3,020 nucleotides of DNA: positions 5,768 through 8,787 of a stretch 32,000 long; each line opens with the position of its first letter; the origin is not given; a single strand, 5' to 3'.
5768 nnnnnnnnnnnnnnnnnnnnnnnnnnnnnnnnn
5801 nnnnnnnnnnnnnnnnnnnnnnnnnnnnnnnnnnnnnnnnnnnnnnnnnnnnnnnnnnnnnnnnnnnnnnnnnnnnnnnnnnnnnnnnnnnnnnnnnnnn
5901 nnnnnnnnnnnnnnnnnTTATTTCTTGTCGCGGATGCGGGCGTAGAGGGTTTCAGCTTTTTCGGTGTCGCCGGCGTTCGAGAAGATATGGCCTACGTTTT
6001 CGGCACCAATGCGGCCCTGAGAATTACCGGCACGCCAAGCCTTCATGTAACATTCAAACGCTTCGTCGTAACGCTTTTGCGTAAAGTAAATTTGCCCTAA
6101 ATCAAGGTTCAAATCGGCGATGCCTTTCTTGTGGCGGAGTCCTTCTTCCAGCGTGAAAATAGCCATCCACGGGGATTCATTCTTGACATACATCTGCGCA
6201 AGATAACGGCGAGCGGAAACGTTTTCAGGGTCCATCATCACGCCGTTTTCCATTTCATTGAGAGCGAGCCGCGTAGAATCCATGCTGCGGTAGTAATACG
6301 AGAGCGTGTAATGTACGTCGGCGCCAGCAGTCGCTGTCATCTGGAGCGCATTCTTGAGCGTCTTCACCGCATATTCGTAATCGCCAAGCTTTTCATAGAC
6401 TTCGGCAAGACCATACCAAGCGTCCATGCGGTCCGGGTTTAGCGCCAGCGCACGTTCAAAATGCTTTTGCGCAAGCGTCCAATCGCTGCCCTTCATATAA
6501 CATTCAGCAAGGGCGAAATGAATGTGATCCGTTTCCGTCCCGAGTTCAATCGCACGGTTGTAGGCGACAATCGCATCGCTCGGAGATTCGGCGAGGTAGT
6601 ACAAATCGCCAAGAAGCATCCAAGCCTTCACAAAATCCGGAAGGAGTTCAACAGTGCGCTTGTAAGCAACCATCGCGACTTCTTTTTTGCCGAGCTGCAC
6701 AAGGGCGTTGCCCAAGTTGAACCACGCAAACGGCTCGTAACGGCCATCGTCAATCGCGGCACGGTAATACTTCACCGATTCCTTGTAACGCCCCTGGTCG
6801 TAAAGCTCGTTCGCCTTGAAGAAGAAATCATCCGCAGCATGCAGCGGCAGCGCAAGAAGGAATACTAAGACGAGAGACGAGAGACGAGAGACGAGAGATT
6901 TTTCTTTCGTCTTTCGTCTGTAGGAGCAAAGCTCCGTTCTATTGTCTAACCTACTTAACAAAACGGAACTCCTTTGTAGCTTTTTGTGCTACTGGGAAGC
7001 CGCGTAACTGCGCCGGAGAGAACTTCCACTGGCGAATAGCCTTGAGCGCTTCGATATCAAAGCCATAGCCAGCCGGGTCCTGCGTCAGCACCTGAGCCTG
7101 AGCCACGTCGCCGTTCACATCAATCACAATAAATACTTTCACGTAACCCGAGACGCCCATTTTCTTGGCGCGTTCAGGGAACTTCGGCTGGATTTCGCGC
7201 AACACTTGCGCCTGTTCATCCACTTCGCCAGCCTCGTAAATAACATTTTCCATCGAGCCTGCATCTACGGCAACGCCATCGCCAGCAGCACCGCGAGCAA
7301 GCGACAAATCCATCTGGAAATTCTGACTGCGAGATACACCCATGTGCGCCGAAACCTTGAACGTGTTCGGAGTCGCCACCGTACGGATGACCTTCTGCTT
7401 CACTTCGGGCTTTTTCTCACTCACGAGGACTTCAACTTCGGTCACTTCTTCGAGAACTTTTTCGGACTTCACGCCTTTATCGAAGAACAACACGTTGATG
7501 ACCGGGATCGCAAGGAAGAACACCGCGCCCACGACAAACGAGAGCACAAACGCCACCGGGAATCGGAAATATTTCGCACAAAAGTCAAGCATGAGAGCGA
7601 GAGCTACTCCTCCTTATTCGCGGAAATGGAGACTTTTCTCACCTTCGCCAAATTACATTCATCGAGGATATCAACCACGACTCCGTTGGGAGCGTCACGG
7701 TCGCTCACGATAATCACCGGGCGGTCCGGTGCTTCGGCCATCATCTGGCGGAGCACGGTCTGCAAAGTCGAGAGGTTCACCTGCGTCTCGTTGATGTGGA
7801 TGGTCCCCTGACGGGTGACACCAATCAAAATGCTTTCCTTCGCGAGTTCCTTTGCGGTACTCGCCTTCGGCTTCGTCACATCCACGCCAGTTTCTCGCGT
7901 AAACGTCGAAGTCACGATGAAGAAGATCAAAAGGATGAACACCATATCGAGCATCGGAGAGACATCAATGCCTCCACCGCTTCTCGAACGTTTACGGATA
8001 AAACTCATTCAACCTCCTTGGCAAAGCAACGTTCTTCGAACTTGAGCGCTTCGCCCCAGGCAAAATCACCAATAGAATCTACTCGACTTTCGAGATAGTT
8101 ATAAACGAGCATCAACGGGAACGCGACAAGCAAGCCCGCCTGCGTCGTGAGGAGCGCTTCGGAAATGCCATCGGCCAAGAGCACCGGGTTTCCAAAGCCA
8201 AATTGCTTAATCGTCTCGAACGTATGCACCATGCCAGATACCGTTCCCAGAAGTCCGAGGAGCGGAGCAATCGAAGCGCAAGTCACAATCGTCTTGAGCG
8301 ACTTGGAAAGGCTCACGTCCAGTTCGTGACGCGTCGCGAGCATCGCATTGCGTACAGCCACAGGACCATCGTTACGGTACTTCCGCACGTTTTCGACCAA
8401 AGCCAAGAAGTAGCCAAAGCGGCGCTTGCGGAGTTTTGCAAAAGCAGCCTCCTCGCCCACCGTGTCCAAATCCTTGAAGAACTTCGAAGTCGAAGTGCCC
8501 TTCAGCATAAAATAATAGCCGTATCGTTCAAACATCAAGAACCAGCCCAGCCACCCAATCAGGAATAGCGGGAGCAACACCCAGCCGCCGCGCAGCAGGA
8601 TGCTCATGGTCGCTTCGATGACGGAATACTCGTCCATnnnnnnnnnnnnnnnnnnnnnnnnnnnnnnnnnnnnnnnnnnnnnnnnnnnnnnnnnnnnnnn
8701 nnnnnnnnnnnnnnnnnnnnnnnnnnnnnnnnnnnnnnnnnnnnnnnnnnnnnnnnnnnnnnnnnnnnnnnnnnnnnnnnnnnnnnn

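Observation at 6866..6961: Repeat element translated as the N-terminus and signal peptide of the TPR protein; the (GACGAGA)x4 tract is a possible slippage site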

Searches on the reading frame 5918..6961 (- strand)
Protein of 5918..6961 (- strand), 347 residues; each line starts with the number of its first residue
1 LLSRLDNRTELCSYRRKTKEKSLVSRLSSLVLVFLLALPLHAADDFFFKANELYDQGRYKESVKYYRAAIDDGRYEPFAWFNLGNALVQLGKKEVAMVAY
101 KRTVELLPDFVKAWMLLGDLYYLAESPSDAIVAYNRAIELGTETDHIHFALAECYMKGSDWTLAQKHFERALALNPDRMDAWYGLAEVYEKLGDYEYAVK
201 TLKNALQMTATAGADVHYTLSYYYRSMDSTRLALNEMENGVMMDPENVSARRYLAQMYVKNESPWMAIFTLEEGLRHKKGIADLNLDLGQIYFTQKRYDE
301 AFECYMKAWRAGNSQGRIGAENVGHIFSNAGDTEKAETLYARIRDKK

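Call 10: search_protein_families(library=pfam, proteins=[window:5918-6961:-])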
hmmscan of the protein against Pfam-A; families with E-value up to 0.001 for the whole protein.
window:5918-6961:- (347 aa): 25 families
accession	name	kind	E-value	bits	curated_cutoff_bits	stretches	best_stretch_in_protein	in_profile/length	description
PF07719.23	TPR_2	-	3.6e-38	126.9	27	3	147-177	3-33/34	Tetratricopeptide repeat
PF00515.34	TPR_1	-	7.2e-38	127.3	27.8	5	180-207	2-29/34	Tetratricopeptide repeat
PF13181.12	TPR_8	-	2e-30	102.7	25.7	2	283-308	2-27/34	Tetratricopeptide repeat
PF13432.12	TPR_16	-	2.5e-30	105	32.7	2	150-208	2-60/65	Tetratricopeptide repeat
PF13414.12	TPR_11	-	5.3e-28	96.9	26.8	3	155-193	4-42/42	TPR repeat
PF14559.12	TPR_19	-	4.4e-26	91.5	25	1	160-209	6-55/68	Tetratricopeptide repeat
PF13428.12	TPR_14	-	2.2e-25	87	23.5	2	147-187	3-43/44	Tetratricopeptide repeat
PF13424.12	TPR_12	-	1.1e-22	80.4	30.1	2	179-224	3-49/77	Tetratricopeptide repeat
PF13431.12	TPR_17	-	7.2e-18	63.7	24.4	1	168-199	2-33/34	Tetratricopeptide repeat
PF13176.12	TPR_7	-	1.1e-16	59.8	27.9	0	181-209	1-29/36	Tetratricopeptide repeat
PF12895.13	ANAPC3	-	1.8e-16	60.6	27.2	1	129-204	7-81/82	Anaphase-promoting complex, cyclosome, subunit 3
PF13174.12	TPR_6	-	6.6e-16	58.2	26.3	0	180-205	1-26/33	Tetratricopeptide repeat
PF23914.1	TPR_CcmH_CycH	-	2.3e-15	57.2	42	1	108-209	47-151/158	Cytochrome c-type biogenesis protein H TPR domain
PF25063.1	ARM_TT21_C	-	5e-15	56.4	35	2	79-161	97-180/209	Tetratricopeptide repeat protein 21 C-terminal ARM domain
PF13371.12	TPR_9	-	1.9e-12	47.4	35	1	153-211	3-61/73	Tetratricopeptide repeat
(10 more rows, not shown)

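Call 12: find_homologous_proteins(query=window:5918-6961:-)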
Query window:5918-6961:- (347 aa): 403 proteins with E <= 0.001 among 4338 candidates; the best 120 are listed.
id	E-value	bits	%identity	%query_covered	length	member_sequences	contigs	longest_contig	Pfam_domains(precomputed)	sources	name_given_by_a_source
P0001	6.1e-208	708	98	91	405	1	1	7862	PF10602.16,PF25063.1,PF13431.13,PF09976.16,PF23914.2,PF13414.13,PF13176.13,PF13428.13,PF13374.13,PF14559.13,PF24575.2,PF27595.1,PF25068.3,PF13371.13,PF00515.35,PF12895.14,PF13424.13,PF21033.5,PF13432.13,PF09295.17,PF13181.13,PF07719.24,PF13174.13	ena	-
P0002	2.2e-207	706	98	91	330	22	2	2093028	PF10602.16,PF09976.16,PF13414.13,PF13374.13,PF24575.2,PF25068.3,PF00515.35,PF13424.13,PF14561.13,PF07719.24,PF13174.13,PF25063.1,PF13431.13,PF23914.2,PF20225.5,PF13176.13,PF13428.13,PF14559.13,PF27595.1,PF13371.13,PF12895.14,PF21033.5,PF13432.13,PF09295.17,PF13181.13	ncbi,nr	ncbi:lipopolysaccharide assembly protein LapB [Fibrobacter sp. UWB12]|nr:tetratricopeptide repeat pr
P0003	8.3e-207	704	100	88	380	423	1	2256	PF10602.16,PF09976.16,PF13414.13,PF13374.13,PF24575.2,PF25068.3,PF00515.35,PF13424.13,PF14561.13,PF07719.24,PF13174.13,PF25063.1,PF13431.13,PF23914.2,PF13176.13,PF13428.13,PF14559.13,PF27595.1,PF13371.13,PF12895.14,PF21033.5,PF13432.13,PF09295.17,PF13181.13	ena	-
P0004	1.8e-206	703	97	89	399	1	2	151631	PF10602.16,PF25063.1,PF13431.13,PF23914.2,PF13414.13,PF13176.13,PF13428.13,PF13374.13,PF14559.13,PF24575.2,PF27595.1,PF25068.3,PF13371.13,PF00515.35,PF12895.14,PF13424.13,PF21033.5,PF13432.13,PF09295.17,PF13181.13,PF14561.13,PF07719.24,PF13174.13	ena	-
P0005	7.0e-206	701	97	89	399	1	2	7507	PF10602.16,PF25063.1,PF13431.13,PF23914.2,PF13414.13,PF13176.13,PF13428.13,PF13374.13,PF14559.13,PF24575.2,PF27595.1,PF25068.3,PF13371.13,PF00515.35,PF12895.14,PF13424.13,PF21033.5,PF13432.13,PF09295.17,PF13181.13,PF14561.13,PF07719.24,PF13174.13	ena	-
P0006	1.0e-205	701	96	92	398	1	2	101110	PF10602.16,PF13414.13,PF13374.13,PF24575.2,PF25068.3,PF00515.35,PF13424.13,PF14561.13,PF07719.24,PF13174.13,PF25063.1,PF13431.13,PF23914.2,PF13176.13,PF13428.13,PF14559.13,PF27595.1,PF13371.13,PF26725.1,PF12895.14,PF21033.5,PF13432.13,PF09295.17,PF13181.13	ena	-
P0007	1.1e-192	658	97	85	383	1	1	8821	PF10602.16,PF25063.1,PF13431.13,PF23914.2,PF13414.13,PF13176.13,PF13428.13,PF13374.13,PF14559.13,PF24575.2,PF27595.1,PF25068.3,PF13371.13,PF00515.35,PF12895.14,PF13424.13,PF21033.5,PF13432.13,PF09295.17,PF13181.13,PF14561.13,PF07719.24,PF13174.13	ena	-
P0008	1.9e-189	647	82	99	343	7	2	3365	PF10602.16,PF09976.16,PF25060.1,PF13414.13,PF13374.13,PF24575.2,PF25068.3,PF00515.35,PF13424.13,PF07719.24,PF13174.13,PF25063.1,PF13431.13,PF23914.2,PF13176.13,PF13428.13,PF14559.13,PF27595.1,PF13371.13,PF12895.14,PF21033.5,PF13432.13,PF09295.17,PF13181.13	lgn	-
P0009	1.0e-186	638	78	100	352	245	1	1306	PF10602.16,PF25063.1,PF13431.13,PF09976.16,PF23914.2,PF25060.1,PF13414.13,PF13176.13,PF13428.13,PF14559.13,PF24575.2,PF13371.13,PF00515.35,PF12895.14,PF13424.13,PF21033.5,PF13432.13,PF09295.17,PF13181.13,PF14561.13,PF07719.24,PF13174.13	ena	-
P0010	6.5e-185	632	83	91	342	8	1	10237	PF10602.16,PF25063.1,PF13431.13,PF23914.2,PF13414.13,PF13176.13,PF13428.13,PF13374.13,PF14559.13,PF24575.2,PF27595.1,PF13371.13,PF00515.35,PF12895.14,PF13424.13,PF21033.5,PF13432.13,PF09295.17,PF13181.13,PF14561.13,PF07719.24,PF13174.13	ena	-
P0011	7.0e-185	632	82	96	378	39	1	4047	PF10602.16,PF25063.1,PF13431.13,PF09976.16,PF23914.2,PF13414.13,PF13176.13,PF13428.13,PF13374.13,PF14559.13,PF24575.2,PF27595.1,PF13371.13,PF00515.35,PF12895.14,PF13424.13,PF21033.5,PF13432.13,PF09295.17,PF13181.13,PF14561.13,PF07719.24,PF13174.13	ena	-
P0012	1.8e-183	627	84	88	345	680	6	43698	PF10602.16,PF09976.16,PF13414.13,PF13374.13,PF24575.2,PF00515.35,PF13424.13,PF14561.13,PF07719.24,PF13174.13,PF25063.1,PF13431.13,PF23914.2,PF20225.5,PF13176.13,PF13428.13,PF14559.13,PF27595.1,PF13371.13,PF12895.14,PF21033.5,PF13432.13,PF09295.17,PF13181.13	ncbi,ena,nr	ncbi:MAG: tetratricopeptide repeat protein [Fibrobacter sp.]|nr:tetratricopeptide repeat protein [Fi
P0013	5.0e-183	626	80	99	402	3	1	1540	PF10602.16,PF25063.1,PF13431.13,PF09976.16,PF23914.2,PF13414.13,PF13176.13,PF13428.13,PF13374.13,PF14559.13,PF24575.2,PF27595.1,PF13371.13,PF00515.35,PF12895.14,PF13424.13,PF21033.5,PF13432.13,PF09295.17,PF13181.13,PF14561.13,PF07719.24,PF13174.13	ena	-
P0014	8.7e-181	619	77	99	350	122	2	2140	PF10602.16,PF09976.16,PF25060.1,PF13414.13,PF12569.15,PF13374.13,PF07721.21,PF24575.2,PF25068.3,PF00515.35,PF13424.13,PF13429.13,PF14561.13,PF07719.24,PF13174.13,PF25063.1,PF13431.13,PF23914.2,PF20225.5,PF13176.13,PF13428.13,PF14559.13,PF27595.1,PF13371.13,PF12895.14,PF21033.5,PF13432.13,PF09295.17,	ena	-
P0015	1.5e-179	615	77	100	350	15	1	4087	PF10602.16,PF09976.16,PF13414.13,PF13374.13,PF24575.2,PF25068.3,PF00515.35,PF13424.13,PF14561.13,PF07719.24,PF13174.13,PF25063.1,PF13431.13,PF23914.2,PF13176.13,PF13428.13,PF25064.2,PF14559.13,PF27595.1,PF13371.13,PF12895.14,PF21033.5,PF13432.13,PF09295.17,PF13181.13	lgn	-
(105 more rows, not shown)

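Call 14: find_related_loci(query=window:5918-6835:-, collection=genome_contigs, flank=10000)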
Query window:5918-6835:- (305 aa) in genome_contigs; peptide patterns used: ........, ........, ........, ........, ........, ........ (x = any residue, [..] = any of these).
74 stretches matched a pattern; 56 encode a relative of the query (tblastn E <= 1e-3); 55 distinct loci.
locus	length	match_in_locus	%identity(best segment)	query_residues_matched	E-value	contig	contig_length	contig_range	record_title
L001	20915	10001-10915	100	1-305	0e+0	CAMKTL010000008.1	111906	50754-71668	MAG: uncultured Fibrobacter sp. isolate SRR12081295_bin.74_metaWRAP_v1.3_MAG genome assembly, contig: ERZ12289769.177, w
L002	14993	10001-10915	100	1-305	0e+0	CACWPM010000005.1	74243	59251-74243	MAG: Fibrobacter succinogenes isolate RUG10790 genome assembly, contig: RUG10790_asm_5, whole genome shotgun sequence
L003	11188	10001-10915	99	1-305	0e+0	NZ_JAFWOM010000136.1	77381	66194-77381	MAG: Fibrobacter sp. isolate RGIG5926 Sheep_Omasum-1__c857466, whole genome shotgun sequence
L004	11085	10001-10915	99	1-305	0e+0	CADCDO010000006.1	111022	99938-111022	MAG: Fibrobacter succinogenes isolate RUG14562 genome assembly, contig: RUG14562_asm_6, whole genome shotgun sequence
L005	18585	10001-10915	99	1-305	0e+0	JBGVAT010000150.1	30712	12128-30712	MAG: Fibrobacter sp. isolate ruminal_MAG_424 ruminal_MAG_424_contig_0150, whole genome shotgun sequence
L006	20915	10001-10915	99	1-305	0e+0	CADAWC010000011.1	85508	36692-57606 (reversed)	MAG: Fibrobacter succinogenes isolate RUG13674 genome assembly, contig: RUG13674_asm_11, whole genome shotgun sequence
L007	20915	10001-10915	99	1-305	0e+0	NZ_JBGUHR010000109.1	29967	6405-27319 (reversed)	MAG: Fibrobacter sp. isolate ruminal_MAG_346 ruminal_MAG_346_contig_0109, whole genome shotgun sequence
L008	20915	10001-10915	99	1-305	0e+0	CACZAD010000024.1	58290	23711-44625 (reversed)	MAG: Fibrobacter succinogenes isolate RUG12439 genome assembly, contig: RUG12439_asm_24, whole genome shotgun sequence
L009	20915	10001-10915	98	1-305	0e+0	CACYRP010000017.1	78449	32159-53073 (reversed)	MAG: Fibrobacter succinogenes isolate RUG12208 genome assembly, contig: RUG12208_asm_17, whole genome shotgun sequence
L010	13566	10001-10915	98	1-305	0e+0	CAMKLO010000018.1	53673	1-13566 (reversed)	MAG: uncultured Fibrobacter sp. isolate SRR12081298_bin.88_metaWRAP_v1.3_MAG genome assembly, contig: ERZ12289774.606, w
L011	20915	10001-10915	98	1-305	0e+0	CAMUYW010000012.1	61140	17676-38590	MAG TPA_asm: uncultured Fibrobacter sp. isolate SRR8387721_bin.20_metaWRAP_v1.3_MAG genome assembly, contig: ERZ14209545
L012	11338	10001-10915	98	1-305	0e+0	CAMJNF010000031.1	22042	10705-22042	MAG: uncultured Fibrobacter sp. isolate SRR12081293_bin.41_metaWRAP_v1.3_MAG genome assembly, contig: ERZ12289773.3262,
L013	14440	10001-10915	95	1-305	0e+0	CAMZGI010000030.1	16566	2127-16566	MAG TPA_asm: uncultured Fibrobacter sp. isolate SRR10912533_bin.48_metaWRAP_v1.3_MAG genome assembly, contig: ERZ1421001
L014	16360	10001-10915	86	1-305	0e+0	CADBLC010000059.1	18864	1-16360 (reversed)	MAG: Fibrobacter succinogenes isolate RUG14062 genome assembly, contig: RUG14062_asm_59, whole genome shotgun sequence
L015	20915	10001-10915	86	1-305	0e+0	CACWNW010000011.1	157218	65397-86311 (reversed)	MAG: Fibrobacter succinogenes isolate RUG10752 genome assembly, contig: RUG10752_asm_11, whole genome shotgun sequence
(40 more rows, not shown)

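Call 24: find_encoding_contigs(protein=window:5918-6961:-, flank=3000, max_places=10)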
Protein window:5918-6961:- (347 aa): 2 contigs read that carry it; 1 place shown.
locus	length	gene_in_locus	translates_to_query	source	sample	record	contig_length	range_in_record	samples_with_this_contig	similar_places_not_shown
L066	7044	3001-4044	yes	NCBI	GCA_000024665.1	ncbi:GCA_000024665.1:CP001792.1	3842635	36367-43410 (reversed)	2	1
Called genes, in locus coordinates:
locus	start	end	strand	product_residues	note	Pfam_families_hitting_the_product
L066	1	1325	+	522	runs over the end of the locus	PF01618:MotA_ExbB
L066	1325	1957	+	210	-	PF01618:MotA_ExbB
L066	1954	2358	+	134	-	PF02472:ExbD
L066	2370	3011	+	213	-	PF03544:TonB_C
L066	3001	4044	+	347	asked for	PF09295:ChAPs (weak), PF13414:TPR_11 (weak), PF13432:TPR_16 (weak), PF25063:ARM_TT21_C (weak), PF23914:TPR_CcmH_CycH, PF12895:ANAPC3, PF13432:TPR_16, PF14559:TPR_19, +20 more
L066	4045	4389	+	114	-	-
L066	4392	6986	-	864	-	PF01136:Peptidase_U32, PF12392:DUF3656, PF01136:Peptidase_U32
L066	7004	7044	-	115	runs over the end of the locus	-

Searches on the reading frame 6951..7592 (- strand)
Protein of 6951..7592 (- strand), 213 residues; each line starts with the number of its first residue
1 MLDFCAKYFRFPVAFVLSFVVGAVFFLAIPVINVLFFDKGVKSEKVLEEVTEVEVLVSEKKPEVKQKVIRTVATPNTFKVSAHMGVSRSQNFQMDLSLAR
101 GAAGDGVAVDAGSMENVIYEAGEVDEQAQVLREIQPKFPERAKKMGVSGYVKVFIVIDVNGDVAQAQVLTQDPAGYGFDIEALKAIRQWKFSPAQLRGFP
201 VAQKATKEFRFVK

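Call 10: search_protein_families(library=pfam, proteins=[window:6951-7592:-])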
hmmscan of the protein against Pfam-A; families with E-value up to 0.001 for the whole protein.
window:6951-7592:- (213 aa): 1 family
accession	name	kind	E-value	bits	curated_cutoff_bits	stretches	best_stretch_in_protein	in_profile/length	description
PF03544.19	TonB_C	-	1.8e-17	64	24.6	1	135-211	2-77/79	Gram-negative bacterial TonB protein C-terminal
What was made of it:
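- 6951..7592 (-): tonB (213 aa, TonB_C domain). Call 10.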

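Call 23: find_encoding_contigs(protein=window:6951-7592:-, flank=3000, max_places=10)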
Protein window:6951-7592:- (213 aa): 22 contigs read that carry it; 10 places shown.
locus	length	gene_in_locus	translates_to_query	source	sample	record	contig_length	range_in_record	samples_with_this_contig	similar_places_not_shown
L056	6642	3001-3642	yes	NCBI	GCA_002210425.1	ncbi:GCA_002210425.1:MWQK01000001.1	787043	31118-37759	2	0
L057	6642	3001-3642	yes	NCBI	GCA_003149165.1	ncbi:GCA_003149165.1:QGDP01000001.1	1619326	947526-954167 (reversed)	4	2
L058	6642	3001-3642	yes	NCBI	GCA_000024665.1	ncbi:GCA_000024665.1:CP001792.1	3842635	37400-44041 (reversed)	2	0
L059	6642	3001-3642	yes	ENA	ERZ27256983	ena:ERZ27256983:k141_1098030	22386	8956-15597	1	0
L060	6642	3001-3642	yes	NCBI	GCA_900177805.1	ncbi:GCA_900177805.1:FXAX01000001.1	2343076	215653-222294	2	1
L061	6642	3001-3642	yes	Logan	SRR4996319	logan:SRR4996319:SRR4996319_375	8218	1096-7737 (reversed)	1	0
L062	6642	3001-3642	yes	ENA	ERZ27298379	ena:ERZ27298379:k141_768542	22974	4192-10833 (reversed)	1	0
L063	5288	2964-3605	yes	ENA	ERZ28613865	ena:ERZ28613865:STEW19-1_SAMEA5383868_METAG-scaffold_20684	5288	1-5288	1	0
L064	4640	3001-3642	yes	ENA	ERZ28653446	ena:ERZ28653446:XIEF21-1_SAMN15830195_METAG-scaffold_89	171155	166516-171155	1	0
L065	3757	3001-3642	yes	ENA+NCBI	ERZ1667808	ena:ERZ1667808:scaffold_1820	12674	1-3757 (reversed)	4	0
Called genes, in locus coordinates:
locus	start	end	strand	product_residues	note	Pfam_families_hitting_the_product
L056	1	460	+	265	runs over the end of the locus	PF11932:DUF3450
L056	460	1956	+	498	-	PF01618:MotA_ExbB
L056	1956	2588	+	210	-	PF01618:MotA_ExbB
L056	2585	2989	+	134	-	PF02472:ExbD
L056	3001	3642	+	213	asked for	PF03544:TonB_C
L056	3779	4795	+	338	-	PF09295:ChAPs (weak), PF13414:TPR_11 (weak), PF13432:TPR_16 (weak), PF25063:ARM_TT21_C (weak), PF23914:TPR_CcmH_CycH, PF12895:ANAPC3, PF13432:TPR_16, PF14559:TPR_19, +20 more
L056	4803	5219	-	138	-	-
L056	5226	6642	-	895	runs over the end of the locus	PF01136:Peptidase_U32, PF12392:DUF3656, PF01136:Peptidase_U32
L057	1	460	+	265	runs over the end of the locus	PF11932:DUF3450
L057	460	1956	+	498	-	PF01618:MotA_ExbB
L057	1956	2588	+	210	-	PF01618:MotA_ExbB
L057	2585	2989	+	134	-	PF02472:ExbD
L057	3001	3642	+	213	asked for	PF03544:TonB_C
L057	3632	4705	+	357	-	PF09295:ChAPs (weak), PF13414:TPR_11 (weak), PF13432:TPR_16 (weak), PF25063:ARM_TT21_C (weak), PF23914:TPR_CcmH_CycH, PF12895:ANAPC3, PF13432:TPR_16, PF14559:TPR_19, +19 more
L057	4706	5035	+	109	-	-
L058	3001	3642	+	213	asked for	PF03544:TonB_C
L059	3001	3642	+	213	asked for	PF03544:TonB_C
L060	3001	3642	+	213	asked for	PF03544:TonB_C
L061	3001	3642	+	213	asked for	PF03544:TonB_C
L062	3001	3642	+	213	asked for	PF03544:TonB_C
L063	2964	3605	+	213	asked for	PF03544:TonB_C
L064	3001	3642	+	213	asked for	PF03544:TonB_C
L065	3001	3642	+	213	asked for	PF03544:TonB_C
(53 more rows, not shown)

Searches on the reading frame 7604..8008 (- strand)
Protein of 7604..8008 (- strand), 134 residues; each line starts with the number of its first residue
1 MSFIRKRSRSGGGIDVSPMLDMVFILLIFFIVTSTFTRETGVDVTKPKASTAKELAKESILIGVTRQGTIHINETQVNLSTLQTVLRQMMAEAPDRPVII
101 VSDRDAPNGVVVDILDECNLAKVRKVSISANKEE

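Call 10: search_protein_families(library=pfam, proteins=[window:7604-8008:-])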
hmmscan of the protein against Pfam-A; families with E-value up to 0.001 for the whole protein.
window:7604-8008:- (134 aa): 1 family
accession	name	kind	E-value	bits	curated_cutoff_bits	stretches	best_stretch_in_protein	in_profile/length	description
PF02472.21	ExbD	-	3.4e-30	105.2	25.4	1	13-131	7-126/128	Biopolymer transport protein ExbD/TolR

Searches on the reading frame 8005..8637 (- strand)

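Call 10: search_protein_families(library=pfam, proteins=[window:8005-8637:-])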
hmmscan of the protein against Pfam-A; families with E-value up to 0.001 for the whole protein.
window:8005-8637:- (210 aa): 1 family
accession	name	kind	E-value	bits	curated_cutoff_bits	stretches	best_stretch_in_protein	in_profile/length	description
PF01618.21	MotA_ExbB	-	3.7e-26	91.8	22.9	1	88-188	20-120/127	MotA/TolQ/ExbB proton channel family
